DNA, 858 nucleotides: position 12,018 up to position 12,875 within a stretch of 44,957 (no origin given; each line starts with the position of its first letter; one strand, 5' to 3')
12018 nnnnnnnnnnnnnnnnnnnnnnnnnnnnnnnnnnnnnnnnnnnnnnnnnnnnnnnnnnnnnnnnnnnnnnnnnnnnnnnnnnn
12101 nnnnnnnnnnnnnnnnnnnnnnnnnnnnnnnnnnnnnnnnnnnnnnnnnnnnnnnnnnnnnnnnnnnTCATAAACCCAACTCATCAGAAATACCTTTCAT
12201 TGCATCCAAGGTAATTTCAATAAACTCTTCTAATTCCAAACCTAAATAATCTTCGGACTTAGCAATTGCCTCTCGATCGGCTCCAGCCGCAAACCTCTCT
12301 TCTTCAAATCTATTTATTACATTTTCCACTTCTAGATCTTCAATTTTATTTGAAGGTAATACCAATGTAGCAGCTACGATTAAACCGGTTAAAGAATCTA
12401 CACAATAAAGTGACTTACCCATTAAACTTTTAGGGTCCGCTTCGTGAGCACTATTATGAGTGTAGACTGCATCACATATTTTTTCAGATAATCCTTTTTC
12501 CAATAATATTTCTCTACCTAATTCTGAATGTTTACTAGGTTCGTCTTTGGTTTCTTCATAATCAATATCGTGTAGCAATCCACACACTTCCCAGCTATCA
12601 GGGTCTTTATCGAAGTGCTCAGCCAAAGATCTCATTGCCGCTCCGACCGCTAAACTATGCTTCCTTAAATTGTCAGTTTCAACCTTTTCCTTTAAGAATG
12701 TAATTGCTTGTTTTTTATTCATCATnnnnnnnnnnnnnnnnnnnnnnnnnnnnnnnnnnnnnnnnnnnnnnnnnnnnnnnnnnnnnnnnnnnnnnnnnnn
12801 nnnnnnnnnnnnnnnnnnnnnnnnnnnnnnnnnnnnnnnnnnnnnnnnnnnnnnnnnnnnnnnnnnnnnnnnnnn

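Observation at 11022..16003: Translationally coupled operon joining uncharacterised metallocluster proteins with thioredoxin, a LigD-type phosphoesterase and an HD hydrolase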

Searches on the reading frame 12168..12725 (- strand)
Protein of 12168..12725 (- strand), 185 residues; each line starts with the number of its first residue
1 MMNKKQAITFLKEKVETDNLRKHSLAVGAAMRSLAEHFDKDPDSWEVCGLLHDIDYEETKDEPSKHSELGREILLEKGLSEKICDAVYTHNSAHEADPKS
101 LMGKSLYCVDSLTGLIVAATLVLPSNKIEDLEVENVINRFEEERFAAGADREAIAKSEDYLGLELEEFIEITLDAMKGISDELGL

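Call 3: search_protein_families(library=pfam, proteins=[window:12168-12725:-], max_evalue=0.01)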
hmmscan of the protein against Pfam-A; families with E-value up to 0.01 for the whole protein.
window:12168-12725:- (185 aa): 2 families
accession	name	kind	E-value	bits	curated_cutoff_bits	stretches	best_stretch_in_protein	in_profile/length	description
PF01966.28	HD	-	1.3e-12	48.5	22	1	22-106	3-107/116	HD domain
PF08668.18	HDOD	-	2.4e-05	24.4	22.9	1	12-54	87-130/196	HDOD domain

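Call 4: search_protein_families(library=ncbifam, proteins=[window:12168-12725:-], max_evalue=0.01)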
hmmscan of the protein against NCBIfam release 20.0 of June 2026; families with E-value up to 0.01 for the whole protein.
window:12168-12725:- (185 aa): 6 families
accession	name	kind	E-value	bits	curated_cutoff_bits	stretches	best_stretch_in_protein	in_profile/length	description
TIGR00277.1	HDIG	domain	8.2e-13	48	27.6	1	17-92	2-83/84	HDIG domain-containing metalloprotein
TIGR00295.1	TIGR00295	hypoth_equivalog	2.6e-07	30.6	172.35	1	17-159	11-158/164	TIGR00295 family protein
TIGR03319.1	RNase_Y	equivalog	3.9e-07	28.9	454.35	1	18-104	328-412/514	ribonuclease Y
NF009343.0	PRK12703.1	equivalog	1.4e-06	27.4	434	1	4-151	172-319/339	tRNA (cytidine(56)-2'-O)-methyltransferase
NF045665.1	NTPtran_DVU1551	equivalog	2.8e-06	26.6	315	1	3-105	200-302/359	DVU_1551 family NTP transferase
NF005519.0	PRK07152.1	equivalog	0.00034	19.6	315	1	10-62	188-239/361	nicotinate-nucleotide adenylyltransferase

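Call 41: search_solved_structures(query=window:12168-12725:-, max_evalue=0.01, show_alignments=2)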
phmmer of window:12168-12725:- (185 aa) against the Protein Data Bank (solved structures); distinct sequences matched with E-value up to 0.01: 0.

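Call 43: find_homologous_proteins(query=window:12168-12725:-, max_evalue=1e-8)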
Query window:12168-12725:- (185 aa): 1916 proteins with E <= 1e-8 among 2690 candidates; the best 120 are listed.
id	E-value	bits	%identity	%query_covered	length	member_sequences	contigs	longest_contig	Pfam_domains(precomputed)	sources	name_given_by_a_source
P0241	1.0e-114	398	100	100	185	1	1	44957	PF08668.19,PF01966.29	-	-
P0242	7.2e-93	327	79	99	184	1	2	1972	PF08668.19,PF01966.29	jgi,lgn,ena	-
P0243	1.1e-91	323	80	99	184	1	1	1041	PF08668.19,PF01966.29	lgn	-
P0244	2.1e-91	322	80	99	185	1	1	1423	PF01966.29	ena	-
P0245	6.3e-87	308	75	99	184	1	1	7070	PF08668.19,PF01966.29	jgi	-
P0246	1.5e-75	271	67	99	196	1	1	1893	PF01966.29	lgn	-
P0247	1.1e-72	261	66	99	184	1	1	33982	PF01966.29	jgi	-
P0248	8.2e-72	259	65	99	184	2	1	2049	PF01966.29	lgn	-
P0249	9.0e-71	255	65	99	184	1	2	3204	PF08668.19,PF01966.29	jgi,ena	-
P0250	6.1e-70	253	62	99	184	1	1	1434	PF01966.29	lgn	-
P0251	8.5e-70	252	65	99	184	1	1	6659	PF08668.19,PF01966.29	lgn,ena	-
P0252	1.2e-69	252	65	99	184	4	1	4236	PF08668.19,PF01966.29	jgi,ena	-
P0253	2.9e-69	250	65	99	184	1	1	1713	PF08668.19,PF01966.29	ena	-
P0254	5.9e-69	249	64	99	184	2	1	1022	PF01966.29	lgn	-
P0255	9.9e-69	249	65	99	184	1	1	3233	PF08668.19,PF01966.29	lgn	-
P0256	7.7e-68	246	63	99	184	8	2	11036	PF08668.19,PF01966.29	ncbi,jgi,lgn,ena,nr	ncbi:MAG: phosphohydrolase [Candidatus Nealsonbacteria bacterium]|nr:MAG: phosphohydrolase [Candidat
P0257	9.7e-68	245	63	100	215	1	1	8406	PF08668.19,PF01966.29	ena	-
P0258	1.1e-67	245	63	99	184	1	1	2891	PF01966.29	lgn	-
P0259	3.0e-67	244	61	99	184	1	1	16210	PF01966.29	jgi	-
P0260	4.1e-67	243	61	100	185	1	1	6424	PF08668.19,PF01966.29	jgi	-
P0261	4.1e-67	243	63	99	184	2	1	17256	PF08668.19,PF01966.29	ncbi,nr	ncbi:HDIG domain-containing protein [bacterium]|nr:HDIG domain-containing protein [bacterium]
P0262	4.3e-67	243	62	99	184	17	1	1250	PF08668.19,PF01966.29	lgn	-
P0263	4.9e-67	243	61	99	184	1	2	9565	PF08668.19,PF01966.29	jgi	jgi:putative nucleotidyltransferase with HDIG domain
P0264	8.4e-67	242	61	99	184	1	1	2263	PF08668.19,PF01966.29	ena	-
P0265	1.3e-66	242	62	99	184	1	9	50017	PF08668.19,PF01966.29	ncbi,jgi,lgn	-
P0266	1.5e-66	241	59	99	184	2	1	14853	PF08668.19,PF01966.29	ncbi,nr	ncbi:HDIG domain-containing protein [bacterium]|nr:HDIG domain-containing protein [bacterium]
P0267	1.9e-66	241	61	99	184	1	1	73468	PF01966.29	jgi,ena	-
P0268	2.0e-66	241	61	99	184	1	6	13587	PF08668.19,PF01966.29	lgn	-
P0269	2.2e-66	241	60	98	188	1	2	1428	PF08668.19,PF01966.29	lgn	-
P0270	2.4e-66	241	61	99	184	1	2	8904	PF01966.29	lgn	-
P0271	4.7e-66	240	61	99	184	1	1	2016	PF08668.19,PF01966.29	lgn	-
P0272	4.7e-66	240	62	99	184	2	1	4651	PF01966.29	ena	-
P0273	5.9e-66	240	61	99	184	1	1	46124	PF01966.29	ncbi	-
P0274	6.6e-66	239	64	89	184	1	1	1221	PF08668.19,PF01966.29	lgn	-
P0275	7.0e-66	239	60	99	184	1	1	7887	PF08668.19,PF01966.29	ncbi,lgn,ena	-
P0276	1.1e-65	239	60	99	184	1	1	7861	PF08668.19,PF01966.29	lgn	-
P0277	1.3e-65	238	60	99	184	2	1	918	PF08668.19,PF01966.29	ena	-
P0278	1.4e-65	238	61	99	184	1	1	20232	PF08668.19,PF01966.29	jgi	-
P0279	1.5e-65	238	61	99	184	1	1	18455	PF01966.29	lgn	-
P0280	1.8e-65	238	60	99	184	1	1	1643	PF01966.29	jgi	jgi:putative nucleotidyltransferase with HDIG domain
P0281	1.8e-65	238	61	99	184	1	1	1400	PF08668.19,PF01966.29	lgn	-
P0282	2.0e-65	238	59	100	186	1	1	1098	PF08668.19,PF01966.29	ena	-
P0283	2.3e-65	238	61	99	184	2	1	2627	PF08668.19,PF01966.29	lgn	-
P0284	2.4e-65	238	59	99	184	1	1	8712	PF01966.29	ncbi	-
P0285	2.6e-65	237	59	99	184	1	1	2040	PF08668.19,PF01966.29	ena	-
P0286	2.7e-65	237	60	99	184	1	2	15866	PF01966.29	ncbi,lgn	-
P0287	2.7e-65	237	61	99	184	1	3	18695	PF08668.19,PF01966.29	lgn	-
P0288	3.5e-65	237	61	99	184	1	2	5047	PF08668.19,PF01966.29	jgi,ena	-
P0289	4.2e-65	237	61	100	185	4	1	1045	PF01966.29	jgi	jgi:putative nucleotidyltransferase with HDIG domain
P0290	4.3e-65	237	60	99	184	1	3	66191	PF01966.29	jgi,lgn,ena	jgi:putative nucleotidyltransferase with HDIG domain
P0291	5.3e-65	236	60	99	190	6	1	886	PF01966.29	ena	-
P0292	5.4e-65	236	61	99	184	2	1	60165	PF01966.29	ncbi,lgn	-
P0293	5.6e-65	236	60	99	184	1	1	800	PF08668.19,PF01966.29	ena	-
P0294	5.9e-65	236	60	99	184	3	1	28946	PF08668.19,PF01966.29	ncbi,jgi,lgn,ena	-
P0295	6.7e-65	236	59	99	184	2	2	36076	PF01966.29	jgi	-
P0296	6.7e-65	236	61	100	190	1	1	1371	PF08668.19,PF01966.29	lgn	-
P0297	7.7e-65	236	59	100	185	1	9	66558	PF01966.29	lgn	-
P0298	8.5e-65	236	61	99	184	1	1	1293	PF08668.19,PF01966.29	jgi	jgi:putative nucleotidyltransferase with HDIG domain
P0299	9.4e-65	236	60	99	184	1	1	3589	PF08668.19,PF01966.29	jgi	jgi:putative nucleotidyltransferase with HDIG domain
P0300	1.1e-64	235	60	99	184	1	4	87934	PF08668.19,PF01966.29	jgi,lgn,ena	jgi:putative nucleotidyltransferase with HDIG domain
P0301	1.1e-64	235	61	99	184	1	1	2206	PF01966.29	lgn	-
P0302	1.3e-64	235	59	99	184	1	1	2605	PF08668.19,PF01966.29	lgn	-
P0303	1.6e-64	235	59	99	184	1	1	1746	PF01966.29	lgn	-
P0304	1.7e-64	235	59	99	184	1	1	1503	PF08668.19,PF01966.29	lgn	-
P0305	2.0e-64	235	60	99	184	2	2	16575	PF01966.29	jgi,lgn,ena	-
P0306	2.0e-64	235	60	97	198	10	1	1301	PF08668.19,PF01966.29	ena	-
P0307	2.2e-64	234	60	99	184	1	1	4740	PF01966.29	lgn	-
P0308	2.3e-64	234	59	99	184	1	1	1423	PF08668.19,PF01966.29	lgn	-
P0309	2.5e-64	234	59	99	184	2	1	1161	PF01966.29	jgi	jgi:putative nucleotidyltransferase with HDIG domain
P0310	2.5e-64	234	60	99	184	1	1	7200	PF08668.19,PF01966.29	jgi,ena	jgi:putative nucleotidyltransferase with HDIG domain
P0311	3.0e-64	234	59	99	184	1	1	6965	PF01966.29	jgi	jgi:putative nucleotidyltransferase with HDIG domain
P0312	3.1e-64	234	59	99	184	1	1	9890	PF01966.29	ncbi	-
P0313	3.2e-64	234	59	99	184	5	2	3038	PF08668.19,PF01966.29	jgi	jgi:putative nucleotidyltransferase with HDIG domain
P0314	3.3e-64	234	60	99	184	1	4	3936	PF01966.29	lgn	-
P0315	3.8e-64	234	59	99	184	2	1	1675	PF01966.29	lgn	-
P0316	4.3e-64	233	59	99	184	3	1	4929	PF01966.29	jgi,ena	-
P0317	4.4e-64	233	61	99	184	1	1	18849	PF01966.29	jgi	-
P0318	4.8e-64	233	59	99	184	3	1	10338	PF01966.29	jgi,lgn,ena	-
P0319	5.0e-64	233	60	99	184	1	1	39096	PF08668.19,PF01966.29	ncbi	-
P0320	5.5e-64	233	59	99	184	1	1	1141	PF01966.29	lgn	-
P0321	5.6e-64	233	59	99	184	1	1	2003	PF08668.19,PF01966.29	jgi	jgi:putative nucleotidyltransferase with HDIG domain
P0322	6.5e-64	233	59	99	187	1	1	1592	PF08668.19,PF01966.29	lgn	-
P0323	6.7e-64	233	58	99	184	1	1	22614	PF01966.29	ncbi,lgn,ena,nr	ncbi:HDIG domain-containing protein [Patescibacteria group bacterium]|nr:HDIG domain-containing prot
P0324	6.7e-64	233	60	99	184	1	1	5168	PF01966.29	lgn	-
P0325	7.0e-64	233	64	88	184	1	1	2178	PF01966.29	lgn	-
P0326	7.2e-64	233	59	99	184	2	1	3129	PF08668.19,PF01966.29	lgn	-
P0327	8.0e-64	233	62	91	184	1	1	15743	PF08668.19,PF01966.29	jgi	jgi:putative nucleotidyltransferase with HDIG domain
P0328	8.7e-64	232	59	99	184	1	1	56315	PF08668.19,PF01966.29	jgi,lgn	jgi:putative nucleotidyltransferase with HDIG domain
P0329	9.6e-64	232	61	99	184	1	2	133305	PF01966.29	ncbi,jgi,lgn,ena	-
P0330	9.8e-64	232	60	99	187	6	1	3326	PF08668.19,PF01966.29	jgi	jgi:putative nucleotidyltransferase with HDIG domain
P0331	1.0e-63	232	64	91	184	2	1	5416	PF08668.19,PF01966.29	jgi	jgi:hypothetical protein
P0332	1.0e-63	232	58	100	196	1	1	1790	PF08668.19,PF01966.29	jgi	jgi:putative nucleotidyltransferase with HDIG domain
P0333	1.1e-63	232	58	99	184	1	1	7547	PF01966.29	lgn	-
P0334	1.1e-63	232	59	99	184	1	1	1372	PF08668.19,PF01966.29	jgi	-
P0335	1.1e-63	232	61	99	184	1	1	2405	PF08668.19,PF01966.29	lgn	-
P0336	1.2e-63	232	59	99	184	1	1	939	PF01966.29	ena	-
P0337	1.5e-63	232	59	99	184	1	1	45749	PF08668.19,PF01966.29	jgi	jgi:putative nucleotidyltransferase with HDIG domain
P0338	1.9e-63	231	60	99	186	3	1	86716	PF08668.19,PF01966.29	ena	-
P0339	2.1e-63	231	58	99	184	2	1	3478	PF01966.29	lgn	-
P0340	2.1e-63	231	60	99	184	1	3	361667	PF01966.29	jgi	jgi:putative nucleotidyltransferase with HDIG domain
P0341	2.3e-63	231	58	99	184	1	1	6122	PF01966.29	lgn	-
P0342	2.4e-63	231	60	99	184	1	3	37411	PF01966.29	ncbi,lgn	-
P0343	2.6e-63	231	58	99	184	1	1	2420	PF01966.29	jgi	-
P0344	2.6e-63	231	59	99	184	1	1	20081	PF01966.29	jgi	jgi:putative nucleotidyltransferase with HDIG domain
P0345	2.8e-63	231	59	99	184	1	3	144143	PF08668.19,PF01966.29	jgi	jgi:putative nucleotidyltransferase with HDIG domain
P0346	2.8e-63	231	59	99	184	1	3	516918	PF08668.19,PF01966.29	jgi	jgi:putative nucleotidyltransferase with HDIG domain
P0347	2.8e-63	231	62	91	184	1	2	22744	PF01966.29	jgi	jgi:putative nucleotidyltransferase with HDIG domain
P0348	3.1e-63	231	59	99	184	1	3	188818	PF01966.29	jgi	jgi:putative nucleotidyltransferase with HDIG domain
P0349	3.2e-63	231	58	96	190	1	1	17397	PF08668.19,PF01966.29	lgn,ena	-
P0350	3.4e-63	231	61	99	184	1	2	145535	PF08668.19,PF01966.29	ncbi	-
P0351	3.5e-63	230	59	99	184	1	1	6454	PF01966.29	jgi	jgi:putative nucleotidyltransferase with HDIG domain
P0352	3.7e-63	230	59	99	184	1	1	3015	PF01966.29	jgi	jgi:putative nucleotidyltransferase with HDIG domain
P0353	3.8e-63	230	63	90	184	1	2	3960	PF01966.29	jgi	-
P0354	3.8e-63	230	57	100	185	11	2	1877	PF01966.29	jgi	-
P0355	3.9e-63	230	57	99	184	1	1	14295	PF08668.19,PF01966.29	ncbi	-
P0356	4.0e-63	230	60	99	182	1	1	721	PF01966.29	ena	-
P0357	4.1e-63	230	58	99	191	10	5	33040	PF01966.29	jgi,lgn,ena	jgi:putative nucleotidyltransferase with HDIG domain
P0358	4.1e-63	230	60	99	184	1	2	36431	PF01966.29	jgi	jgi:putative nucleotidyltransferase with HDIG domain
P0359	4.1e-63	230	58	99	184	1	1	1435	PF08668.19,PF01966.29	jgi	jgi:putative nucleotidyltransferase with HDIG domain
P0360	4.8e-63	230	59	99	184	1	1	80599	PF01966.29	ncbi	-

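Call 45: find_encoding_contigs(protein=P0247, flank=10000, max_places=2)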
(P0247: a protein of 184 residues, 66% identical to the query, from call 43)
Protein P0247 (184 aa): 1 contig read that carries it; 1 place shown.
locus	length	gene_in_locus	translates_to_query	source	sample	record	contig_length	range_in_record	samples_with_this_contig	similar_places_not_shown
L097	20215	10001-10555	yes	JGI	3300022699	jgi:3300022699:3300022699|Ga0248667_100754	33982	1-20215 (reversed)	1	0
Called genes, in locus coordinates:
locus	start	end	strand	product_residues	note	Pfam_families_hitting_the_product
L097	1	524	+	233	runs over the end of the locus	PF00117:GATase, PF07722:Peptidase_C26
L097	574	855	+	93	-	PF22277:EncFtn-like (weak), PF02915:Rubrerythrin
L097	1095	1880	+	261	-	PF04015:DUF362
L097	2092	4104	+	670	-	PF00122:E1-E2_ATPase, PF00702:Hydrolase, PF08282:Hydrolase_3 (faint)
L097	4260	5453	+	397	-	PF01702:TGT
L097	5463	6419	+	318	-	PF10343:Q_salvage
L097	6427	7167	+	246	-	PF02578:Cu-oxidase_4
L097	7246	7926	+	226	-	PF00156:Pribosyltran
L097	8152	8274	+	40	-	-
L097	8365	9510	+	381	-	PF22025:ThiI_fer, PF02926:THUMP, PF02568:ThiI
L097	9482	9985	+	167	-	PF13298:LigD_N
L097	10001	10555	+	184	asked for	PF01966:HD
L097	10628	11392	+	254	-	PF00106:adh_short, PF08659:KR, PF13561:adh_short_C2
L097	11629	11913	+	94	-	-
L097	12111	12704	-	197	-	-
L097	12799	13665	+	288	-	PF00753:Lactamase_B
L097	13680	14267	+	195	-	PF00334:NDK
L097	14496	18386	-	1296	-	PF10102:DUF2341, PF01436:NHL (weak), PF17170:DUF5128, PF01436:NHL (weak), PF01436:NHL, PF01436:NHL, PF13385:Laminin_G_3, PF01471:PG_binding_1, +8 more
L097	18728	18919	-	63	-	PF00830:Ribosomal_L28 (weak)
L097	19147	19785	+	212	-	PF02163:Peptidase_M50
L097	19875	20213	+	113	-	?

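Call 46: find_encoding_contigs(protein=P0259, flank=10000, max_places=2)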
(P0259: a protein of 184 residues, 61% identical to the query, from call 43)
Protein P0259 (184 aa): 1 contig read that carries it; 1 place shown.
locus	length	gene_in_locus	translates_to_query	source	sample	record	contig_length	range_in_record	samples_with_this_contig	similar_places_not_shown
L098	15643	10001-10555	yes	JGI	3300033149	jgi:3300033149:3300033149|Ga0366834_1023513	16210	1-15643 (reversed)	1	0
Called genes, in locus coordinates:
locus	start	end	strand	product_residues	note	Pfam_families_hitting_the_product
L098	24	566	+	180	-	PF00583:Acetyltransf_1, PF13508:Acetyltransf_7 (weak)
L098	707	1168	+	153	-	-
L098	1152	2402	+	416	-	PF03448:MgtE_N, PF00571:CBS (faint), PF01769:MgtE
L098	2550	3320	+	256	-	PF04087:DUF389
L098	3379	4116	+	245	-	PF02673:BacA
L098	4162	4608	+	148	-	-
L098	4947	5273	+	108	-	-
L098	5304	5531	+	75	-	-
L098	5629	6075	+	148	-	PF02579:Nitro_FeMo-Co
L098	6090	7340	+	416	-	PF01545:Cation_efflux, PF16916:ZT_dimer (weak)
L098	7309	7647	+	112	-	PF02579:Nitro_FeMo-Co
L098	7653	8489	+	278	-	PF00142:Fer4_NifH (weak), PF01656:CbiA, PF10609:ParA, PF13614:AAA_31, PF00037:Fer4 (weak), PF14697:Fer4_21, PF12838:Fer4_7, PF00037:Fer4, +5 more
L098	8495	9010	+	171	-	PF02627:CMD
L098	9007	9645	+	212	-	PF23023:Anti-Pycsar_Apyc1, PF00753:Lactamase_B, PF12706:Lactamase_B_2 (weak)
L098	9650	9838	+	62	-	-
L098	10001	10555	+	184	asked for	PF01966:HD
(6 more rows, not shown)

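Call 68: predict_structure(alignment_id=A1)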
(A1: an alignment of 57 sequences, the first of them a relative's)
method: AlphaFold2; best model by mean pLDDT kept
length: 185 residues; sequences in the alignment: 57
mean_pLDDT: 96.8   pTM: 0.93
mean pLDDT of the five models: 96.8, 96.7, 96.0, 95.9, 95.9
residues with pLDDT >= 90: 181; 70-90: 4; 50-70: 0; < 50: 0
segments of 3 or more residues with pLDDT < 50: none
pLDDT, mean of each block of 10 residues (from residue 1): 94 96 98 99 98 96 95 97 98 93 98 98 97 98 93 97 98 99 96
secondary structure, 60 per line:
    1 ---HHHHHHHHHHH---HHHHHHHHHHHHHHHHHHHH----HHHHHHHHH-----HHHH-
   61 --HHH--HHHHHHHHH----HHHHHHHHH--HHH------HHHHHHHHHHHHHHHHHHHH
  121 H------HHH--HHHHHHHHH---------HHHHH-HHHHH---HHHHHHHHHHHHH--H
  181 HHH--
elements in order: H4-14 H18-37 H42-50 H56-59 H68-76 H81-89 H101-121 H133-141 H151-155 H157-161 H165-177 H180-183
